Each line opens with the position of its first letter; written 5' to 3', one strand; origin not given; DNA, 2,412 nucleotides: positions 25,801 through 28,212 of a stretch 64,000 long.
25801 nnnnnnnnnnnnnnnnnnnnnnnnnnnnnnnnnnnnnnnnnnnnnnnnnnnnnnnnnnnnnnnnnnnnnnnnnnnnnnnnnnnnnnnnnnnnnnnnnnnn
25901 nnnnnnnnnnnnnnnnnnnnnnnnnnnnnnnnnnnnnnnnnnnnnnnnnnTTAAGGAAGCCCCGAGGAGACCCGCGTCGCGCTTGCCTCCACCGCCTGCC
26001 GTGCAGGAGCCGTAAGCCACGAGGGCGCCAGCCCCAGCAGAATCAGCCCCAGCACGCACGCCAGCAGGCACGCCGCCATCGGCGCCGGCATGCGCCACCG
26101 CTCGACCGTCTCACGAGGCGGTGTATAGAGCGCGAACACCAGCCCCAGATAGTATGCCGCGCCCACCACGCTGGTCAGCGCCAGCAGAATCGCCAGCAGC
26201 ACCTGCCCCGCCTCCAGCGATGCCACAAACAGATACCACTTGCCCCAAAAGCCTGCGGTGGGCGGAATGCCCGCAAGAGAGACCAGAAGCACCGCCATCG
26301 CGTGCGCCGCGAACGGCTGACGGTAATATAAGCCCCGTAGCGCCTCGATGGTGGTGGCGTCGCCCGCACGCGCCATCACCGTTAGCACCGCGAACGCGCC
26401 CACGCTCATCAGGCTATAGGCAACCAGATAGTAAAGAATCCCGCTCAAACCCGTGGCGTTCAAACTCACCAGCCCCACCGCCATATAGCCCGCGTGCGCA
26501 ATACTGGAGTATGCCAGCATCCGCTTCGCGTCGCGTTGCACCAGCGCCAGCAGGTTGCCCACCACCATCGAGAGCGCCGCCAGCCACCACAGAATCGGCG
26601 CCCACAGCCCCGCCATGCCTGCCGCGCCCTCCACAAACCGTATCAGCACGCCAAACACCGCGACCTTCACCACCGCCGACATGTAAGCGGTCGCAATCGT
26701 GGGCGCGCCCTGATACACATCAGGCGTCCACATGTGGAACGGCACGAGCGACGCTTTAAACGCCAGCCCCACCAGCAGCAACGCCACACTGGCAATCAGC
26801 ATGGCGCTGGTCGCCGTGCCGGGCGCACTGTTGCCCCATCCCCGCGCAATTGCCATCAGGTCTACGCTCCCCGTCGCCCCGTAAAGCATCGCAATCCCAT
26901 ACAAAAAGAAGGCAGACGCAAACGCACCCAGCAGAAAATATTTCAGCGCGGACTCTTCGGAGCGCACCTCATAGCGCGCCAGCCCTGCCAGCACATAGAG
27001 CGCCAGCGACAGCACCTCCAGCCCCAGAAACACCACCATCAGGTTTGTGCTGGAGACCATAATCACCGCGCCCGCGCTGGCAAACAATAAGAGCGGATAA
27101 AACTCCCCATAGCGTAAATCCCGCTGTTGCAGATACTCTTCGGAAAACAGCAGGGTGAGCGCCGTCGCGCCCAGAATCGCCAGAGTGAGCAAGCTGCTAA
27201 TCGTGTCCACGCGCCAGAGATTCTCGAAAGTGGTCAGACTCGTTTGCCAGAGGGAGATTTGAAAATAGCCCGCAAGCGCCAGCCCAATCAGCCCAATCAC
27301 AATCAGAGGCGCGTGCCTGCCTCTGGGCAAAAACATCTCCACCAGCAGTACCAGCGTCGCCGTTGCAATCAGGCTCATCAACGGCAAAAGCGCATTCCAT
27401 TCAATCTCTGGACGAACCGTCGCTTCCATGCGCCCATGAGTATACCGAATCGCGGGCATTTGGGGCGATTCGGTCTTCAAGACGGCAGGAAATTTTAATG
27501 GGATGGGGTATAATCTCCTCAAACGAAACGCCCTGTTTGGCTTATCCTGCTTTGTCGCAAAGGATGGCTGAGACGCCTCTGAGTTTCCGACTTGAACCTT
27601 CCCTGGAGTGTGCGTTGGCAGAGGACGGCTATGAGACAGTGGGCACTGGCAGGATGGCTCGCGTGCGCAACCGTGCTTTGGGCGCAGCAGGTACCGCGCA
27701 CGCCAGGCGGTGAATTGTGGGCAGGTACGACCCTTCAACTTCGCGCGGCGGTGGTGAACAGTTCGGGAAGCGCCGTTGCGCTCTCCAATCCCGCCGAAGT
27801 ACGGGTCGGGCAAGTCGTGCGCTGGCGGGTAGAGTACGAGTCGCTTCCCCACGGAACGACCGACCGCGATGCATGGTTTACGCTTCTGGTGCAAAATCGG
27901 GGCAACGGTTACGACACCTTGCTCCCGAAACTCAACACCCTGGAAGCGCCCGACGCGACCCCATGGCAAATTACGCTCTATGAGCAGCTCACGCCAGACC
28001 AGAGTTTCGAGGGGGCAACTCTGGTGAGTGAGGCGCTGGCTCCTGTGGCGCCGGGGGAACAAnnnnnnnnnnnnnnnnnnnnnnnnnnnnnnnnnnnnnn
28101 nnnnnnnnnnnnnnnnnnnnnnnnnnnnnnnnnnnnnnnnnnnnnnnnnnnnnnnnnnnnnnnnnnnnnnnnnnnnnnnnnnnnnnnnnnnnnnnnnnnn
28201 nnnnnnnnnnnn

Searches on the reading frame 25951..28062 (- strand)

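Call 87: search_protein_families(library=pfam, proteins=[window:25951-28062:-], max_evalue=0.00001)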
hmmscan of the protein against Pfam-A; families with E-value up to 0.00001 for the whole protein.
window:25951-28062:- (703 aa): 1 family
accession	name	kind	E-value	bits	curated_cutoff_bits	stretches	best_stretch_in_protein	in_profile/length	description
PF00361.26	Proton_antipo_M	-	2.4e-72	244.1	21.5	1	338-632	1-292/294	NADH:quinone oxidoreductase/Mrp antiporter, TM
